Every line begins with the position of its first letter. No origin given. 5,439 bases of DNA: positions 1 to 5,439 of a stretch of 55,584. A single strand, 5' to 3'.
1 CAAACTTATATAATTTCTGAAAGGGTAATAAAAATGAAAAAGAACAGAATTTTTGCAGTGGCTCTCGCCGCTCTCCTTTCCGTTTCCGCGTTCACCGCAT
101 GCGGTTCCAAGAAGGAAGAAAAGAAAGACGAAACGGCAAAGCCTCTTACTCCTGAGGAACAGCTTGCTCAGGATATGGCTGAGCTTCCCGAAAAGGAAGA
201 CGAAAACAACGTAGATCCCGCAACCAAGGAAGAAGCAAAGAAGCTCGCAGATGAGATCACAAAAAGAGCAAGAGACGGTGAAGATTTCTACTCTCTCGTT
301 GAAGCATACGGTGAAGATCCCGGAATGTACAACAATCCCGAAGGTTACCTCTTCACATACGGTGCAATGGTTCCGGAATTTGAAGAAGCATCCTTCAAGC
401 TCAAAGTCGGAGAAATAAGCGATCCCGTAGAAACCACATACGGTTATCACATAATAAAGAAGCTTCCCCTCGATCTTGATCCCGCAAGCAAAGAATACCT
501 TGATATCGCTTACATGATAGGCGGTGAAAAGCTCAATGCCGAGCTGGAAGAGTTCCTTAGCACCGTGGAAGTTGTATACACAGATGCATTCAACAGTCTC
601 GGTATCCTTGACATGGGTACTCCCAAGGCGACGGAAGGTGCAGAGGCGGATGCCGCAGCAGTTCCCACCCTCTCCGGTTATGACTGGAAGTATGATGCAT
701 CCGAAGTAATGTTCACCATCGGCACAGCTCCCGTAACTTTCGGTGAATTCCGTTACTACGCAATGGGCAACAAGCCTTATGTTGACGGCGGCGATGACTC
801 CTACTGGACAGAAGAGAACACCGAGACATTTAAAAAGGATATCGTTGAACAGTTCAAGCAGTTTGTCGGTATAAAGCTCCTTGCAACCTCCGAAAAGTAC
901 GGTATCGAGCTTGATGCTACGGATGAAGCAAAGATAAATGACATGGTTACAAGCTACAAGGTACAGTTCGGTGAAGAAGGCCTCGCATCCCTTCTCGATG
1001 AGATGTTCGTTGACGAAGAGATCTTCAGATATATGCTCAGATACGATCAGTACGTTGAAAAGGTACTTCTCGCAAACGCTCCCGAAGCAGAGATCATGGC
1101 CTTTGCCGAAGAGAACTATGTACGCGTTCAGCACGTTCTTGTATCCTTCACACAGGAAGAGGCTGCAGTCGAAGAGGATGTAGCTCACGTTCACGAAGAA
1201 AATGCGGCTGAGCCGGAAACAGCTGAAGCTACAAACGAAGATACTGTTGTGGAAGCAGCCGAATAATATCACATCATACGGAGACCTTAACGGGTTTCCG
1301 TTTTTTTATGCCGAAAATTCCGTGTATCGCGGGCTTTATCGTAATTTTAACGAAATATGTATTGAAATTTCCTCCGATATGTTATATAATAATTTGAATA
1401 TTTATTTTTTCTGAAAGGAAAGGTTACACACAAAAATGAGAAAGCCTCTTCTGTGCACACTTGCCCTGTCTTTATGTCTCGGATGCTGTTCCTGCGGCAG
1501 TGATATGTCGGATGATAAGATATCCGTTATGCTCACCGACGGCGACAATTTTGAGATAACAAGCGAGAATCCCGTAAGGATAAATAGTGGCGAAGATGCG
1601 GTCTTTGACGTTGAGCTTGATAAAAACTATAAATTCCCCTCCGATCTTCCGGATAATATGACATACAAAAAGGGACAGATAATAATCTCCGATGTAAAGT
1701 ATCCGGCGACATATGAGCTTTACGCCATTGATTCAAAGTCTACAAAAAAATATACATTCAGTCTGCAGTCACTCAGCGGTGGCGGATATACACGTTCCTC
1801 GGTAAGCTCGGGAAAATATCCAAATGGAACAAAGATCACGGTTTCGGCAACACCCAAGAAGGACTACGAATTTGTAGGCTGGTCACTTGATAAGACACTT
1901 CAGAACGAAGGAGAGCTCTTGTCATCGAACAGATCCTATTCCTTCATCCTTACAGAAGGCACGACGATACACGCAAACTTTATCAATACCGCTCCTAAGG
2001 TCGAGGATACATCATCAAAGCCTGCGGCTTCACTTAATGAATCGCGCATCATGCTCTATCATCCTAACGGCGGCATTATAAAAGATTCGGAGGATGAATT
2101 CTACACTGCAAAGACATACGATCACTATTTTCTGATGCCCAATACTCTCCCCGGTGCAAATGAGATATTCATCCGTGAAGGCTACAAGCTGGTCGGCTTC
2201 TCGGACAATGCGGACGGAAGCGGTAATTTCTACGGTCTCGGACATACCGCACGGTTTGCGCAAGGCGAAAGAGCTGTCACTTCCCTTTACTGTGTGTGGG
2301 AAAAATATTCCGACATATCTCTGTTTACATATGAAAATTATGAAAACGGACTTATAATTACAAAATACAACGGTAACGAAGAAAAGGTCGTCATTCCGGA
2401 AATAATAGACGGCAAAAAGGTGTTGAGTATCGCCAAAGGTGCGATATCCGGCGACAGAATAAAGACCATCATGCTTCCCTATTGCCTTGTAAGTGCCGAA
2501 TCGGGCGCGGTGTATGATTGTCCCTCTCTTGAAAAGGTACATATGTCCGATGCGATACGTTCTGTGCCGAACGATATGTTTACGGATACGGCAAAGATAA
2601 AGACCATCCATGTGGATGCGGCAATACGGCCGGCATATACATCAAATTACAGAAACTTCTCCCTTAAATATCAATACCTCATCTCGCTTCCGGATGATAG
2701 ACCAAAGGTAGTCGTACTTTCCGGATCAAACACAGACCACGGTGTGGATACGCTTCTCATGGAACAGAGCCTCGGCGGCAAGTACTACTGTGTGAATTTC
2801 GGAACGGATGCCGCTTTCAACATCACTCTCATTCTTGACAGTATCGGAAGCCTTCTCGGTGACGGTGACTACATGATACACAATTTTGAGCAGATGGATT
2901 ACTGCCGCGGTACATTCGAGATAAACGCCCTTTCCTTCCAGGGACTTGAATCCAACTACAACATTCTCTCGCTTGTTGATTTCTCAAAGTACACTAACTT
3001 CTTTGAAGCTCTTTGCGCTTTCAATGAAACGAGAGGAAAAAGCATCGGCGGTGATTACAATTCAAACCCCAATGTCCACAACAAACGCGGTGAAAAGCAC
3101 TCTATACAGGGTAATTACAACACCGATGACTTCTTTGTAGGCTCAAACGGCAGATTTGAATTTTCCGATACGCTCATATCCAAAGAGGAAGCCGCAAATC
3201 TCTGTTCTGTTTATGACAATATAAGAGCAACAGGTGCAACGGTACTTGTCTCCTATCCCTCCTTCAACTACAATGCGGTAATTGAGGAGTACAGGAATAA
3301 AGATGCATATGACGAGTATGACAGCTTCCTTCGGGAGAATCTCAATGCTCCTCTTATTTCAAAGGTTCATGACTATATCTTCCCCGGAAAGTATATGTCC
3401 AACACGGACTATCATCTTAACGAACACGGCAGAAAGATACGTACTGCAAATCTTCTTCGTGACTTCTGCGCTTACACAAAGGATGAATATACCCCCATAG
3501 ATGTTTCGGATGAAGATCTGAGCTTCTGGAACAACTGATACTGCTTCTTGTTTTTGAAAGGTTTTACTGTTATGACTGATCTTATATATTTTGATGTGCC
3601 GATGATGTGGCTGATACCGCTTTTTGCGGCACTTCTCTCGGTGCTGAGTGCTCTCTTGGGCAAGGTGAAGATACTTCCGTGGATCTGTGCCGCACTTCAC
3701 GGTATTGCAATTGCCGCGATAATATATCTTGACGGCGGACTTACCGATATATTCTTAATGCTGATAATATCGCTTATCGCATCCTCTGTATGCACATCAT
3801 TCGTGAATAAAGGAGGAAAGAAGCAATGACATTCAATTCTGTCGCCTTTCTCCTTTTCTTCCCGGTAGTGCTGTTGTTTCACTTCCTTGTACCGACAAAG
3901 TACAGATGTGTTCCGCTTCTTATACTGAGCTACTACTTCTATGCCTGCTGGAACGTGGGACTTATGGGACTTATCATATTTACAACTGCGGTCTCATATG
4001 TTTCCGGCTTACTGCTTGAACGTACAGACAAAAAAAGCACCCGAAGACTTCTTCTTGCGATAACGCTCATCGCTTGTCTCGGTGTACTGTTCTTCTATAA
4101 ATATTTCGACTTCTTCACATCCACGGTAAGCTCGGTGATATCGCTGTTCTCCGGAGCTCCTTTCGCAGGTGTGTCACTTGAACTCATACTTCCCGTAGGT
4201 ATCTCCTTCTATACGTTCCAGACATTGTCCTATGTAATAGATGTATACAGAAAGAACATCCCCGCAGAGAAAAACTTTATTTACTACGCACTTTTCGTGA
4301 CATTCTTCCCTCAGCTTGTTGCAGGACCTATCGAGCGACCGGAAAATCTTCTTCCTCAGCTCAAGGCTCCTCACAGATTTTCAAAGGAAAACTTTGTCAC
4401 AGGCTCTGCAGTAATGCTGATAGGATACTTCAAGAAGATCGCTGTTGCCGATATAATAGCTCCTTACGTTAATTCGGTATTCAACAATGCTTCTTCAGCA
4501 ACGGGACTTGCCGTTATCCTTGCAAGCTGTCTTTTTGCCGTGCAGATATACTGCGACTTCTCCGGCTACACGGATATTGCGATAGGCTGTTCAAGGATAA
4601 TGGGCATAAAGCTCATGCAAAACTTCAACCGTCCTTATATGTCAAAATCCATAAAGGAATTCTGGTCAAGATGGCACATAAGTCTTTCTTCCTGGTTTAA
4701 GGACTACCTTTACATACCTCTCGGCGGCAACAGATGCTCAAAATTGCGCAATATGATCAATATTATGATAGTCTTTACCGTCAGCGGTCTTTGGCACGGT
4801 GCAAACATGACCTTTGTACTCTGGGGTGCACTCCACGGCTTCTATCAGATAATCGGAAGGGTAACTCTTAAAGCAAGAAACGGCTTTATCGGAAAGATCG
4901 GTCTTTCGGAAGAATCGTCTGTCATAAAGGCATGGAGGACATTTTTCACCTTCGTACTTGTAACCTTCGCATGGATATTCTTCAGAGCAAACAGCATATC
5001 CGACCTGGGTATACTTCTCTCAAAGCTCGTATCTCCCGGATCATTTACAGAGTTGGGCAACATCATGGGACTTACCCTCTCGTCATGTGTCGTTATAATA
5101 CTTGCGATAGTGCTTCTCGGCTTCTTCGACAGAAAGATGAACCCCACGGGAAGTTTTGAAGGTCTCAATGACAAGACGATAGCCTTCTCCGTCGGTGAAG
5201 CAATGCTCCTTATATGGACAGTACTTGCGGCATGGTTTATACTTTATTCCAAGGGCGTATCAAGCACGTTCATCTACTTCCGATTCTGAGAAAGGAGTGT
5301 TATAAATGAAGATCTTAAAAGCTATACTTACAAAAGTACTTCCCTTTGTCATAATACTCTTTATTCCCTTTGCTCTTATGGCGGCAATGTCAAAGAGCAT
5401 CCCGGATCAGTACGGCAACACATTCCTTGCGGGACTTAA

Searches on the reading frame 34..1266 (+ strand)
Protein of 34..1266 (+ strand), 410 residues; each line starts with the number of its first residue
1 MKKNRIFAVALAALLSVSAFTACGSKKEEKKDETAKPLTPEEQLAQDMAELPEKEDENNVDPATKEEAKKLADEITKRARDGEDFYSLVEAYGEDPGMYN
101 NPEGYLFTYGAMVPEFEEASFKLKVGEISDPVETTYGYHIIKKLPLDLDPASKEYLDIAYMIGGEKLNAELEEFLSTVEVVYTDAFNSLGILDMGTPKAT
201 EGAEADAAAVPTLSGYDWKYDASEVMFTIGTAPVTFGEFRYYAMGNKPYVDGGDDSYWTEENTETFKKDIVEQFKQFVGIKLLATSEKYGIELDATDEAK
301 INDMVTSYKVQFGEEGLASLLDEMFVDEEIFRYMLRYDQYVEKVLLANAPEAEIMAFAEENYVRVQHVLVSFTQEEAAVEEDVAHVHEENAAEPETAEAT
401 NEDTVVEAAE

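Call 66: search_protein_families(library=pfam, proteins=[window:34-1266:+], max_evalue=0.00001)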
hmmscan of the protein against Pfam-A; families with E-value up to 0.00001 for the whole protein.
window:34-1266:+ (410 aa): 2 families
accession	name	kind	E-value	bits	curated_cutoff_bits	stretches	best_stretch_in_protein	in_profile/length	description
PF13616.12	Rotamase_3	-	2.7e-20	73.5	22.5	1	62-142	30-111/116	PPIC-type PPIASE domain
PF00639.27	Rotamase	-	1.1e-17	65.2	21.7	1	60-142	10-94/97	PPIC-type PPIASE domain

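Call 83: find_encoding_contigs(protein=window:34-1266:+, flank=10000, max_places=4)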
Protein window:34-1266:+ (410 aa): 22 contigs read that carry it; 4 places shown.
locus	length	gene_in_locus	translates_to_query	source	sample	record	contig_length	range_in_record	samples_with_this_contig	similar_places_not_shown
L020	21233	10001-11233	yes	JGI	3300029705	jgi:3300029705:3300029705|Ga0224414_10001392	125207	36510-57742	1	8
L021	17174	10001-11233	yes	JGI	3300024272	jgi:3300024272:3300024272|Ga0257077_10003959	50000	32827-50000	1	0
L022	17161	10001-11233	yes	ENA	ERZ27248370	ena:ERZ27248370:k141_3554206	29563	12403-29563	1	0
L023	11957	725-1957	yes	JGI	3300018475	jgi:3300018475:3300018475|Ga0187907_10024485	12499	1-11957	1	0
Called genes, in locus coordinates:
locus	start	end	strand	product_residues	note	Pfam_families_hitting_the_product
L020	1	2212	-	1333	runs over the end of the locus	-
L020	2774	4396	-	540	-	PF00118:Cpn60_TCP1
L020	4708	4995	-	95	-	PF00166:Cpn10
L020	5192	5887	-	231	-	PF02811:PHP, PF13263:PHP_C (weak)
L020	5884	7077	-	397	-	PF22020:RlmL_1st, PF02926:THUMP, PF01170:UPF0020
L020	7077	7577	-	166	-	-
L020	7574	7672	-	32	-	-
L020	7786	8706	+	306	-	PF18937:DUF5685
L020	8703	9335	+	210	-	PF00226:DnaJ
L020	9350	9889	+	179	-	-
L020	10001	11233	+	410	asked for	PF13145:Rotamase_2 (weak), PF00639:Rotamase, PF13616:Rotamase_3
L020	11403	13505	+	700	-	PF18998:Flg_new_2, PF13306:LRR_5 (weak)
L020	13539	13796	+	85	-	-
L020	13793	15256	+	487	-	PF03062:MBOAT, PF13813:MBOAT_2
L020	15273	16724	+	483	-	-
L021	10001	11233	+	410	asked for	PF13145:Rotamase_2 (weak), PF00639:Rotamase, PF13616:Rotamase_3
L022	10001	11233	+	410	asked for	PF13145:Rotamase_2 (weak), PF00639:Rotamase, PF13616:Rotamase_3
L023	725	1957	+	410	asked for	PF13145:Rotamase_2 (weak), PF00639:Rotamase, PF13616:Rotamase_3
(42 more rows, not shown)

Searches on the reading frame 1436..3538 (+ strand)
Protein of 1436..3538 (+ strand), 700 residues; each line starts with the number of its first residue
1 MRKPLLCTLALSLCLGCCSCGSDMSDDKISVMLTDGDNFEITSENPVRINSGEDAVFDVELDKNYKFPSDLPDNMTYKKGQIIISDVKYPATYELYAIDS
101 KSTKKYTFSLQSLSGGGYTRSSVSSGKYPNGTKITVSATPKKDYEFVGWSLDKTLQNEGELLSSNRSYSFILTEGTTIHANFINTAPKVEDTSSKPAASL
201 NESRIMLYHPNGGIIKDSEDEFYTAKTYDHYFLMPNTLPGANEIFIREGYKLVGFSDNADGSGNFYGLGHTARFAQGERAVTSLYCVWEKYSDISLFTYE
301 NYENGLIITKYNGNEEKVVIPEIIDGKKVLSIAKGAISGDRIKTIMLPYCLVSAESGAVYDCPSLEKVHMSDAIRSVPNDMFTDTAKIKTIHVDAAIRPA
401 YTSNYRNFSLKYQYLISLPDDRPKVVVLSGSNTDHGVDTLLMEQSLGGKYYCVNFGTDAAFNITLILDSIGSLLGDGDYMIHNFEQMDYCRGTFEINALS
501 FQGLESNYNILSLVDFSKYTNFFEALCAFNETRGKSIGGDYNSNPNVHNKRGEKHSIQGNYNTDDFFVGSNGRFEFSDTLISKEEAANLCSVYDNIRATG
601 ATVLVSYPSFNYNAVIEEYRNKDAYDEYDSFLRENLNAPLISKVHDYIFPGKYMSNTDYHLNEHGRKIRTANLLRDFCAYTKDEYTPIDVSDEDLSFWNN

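Call 66: search_protein_families(library=pfam, proteins=[window:1436-3538:+], max_evalue=0.00001)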
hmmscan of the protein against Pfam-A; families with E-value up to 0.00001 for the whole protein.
window:1436-3538:+ (700 aa): 2 families
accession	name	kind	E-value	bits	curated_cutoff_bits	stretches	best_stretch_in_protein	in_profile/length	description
PF18998.6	Flg_new_2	-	1.8e-09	37.9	23.6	1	115-182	10-69/73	Divergent InlB B-repeat domain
PF13306.12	LRR_5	-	5.5e-06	26.7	27.7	0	327-410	20-103/127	BspA type Leucine rich repeat region (6 copies)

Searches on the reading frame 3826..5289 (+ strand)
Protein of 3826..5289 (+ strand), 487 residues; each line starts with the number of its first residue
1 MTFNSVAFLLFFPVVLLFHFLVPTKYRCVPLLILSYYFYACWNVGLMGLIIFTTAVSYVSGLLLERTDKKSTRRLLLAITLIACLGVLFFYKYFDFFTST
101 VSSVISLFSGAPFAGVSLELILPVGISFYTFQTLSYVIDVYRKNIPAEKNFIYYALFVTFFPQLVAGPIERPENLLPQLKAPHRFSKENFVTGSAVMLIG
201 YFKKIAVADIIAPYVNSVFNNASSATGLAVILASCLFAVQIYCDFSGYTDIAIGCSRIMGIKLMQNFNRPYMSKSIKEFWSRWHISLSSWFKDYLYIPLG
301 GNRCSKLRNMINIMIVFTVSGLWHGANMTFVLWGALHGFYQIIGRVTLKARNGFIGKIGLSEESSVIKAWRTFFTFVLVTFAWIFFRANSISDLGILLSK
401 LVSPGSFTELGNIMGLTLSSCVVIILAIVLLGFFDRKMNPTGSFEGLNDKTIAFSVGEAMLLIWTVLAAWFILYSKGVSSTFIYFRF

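Call 66: search_protein_families(library=pfam, proteins=[window:3826-5289:+], max_evalue=0.00001)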
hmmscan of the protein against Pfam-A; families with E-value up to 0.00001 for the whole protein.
window:3826-5289:+ (487 aa): 2 families
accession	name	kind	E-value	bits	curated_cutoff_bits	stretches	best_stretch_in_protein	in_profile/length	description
PF03062.24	MBOAT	-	3.6e-28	99.3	27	1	150-382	80-328/337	MBOAT, membrane-bound O-acyltransferase family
PF13813.11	MBOAT_2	-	3.4e-08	34.1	25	1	266-328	4-68/85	Membrane bound O-acyl transferase family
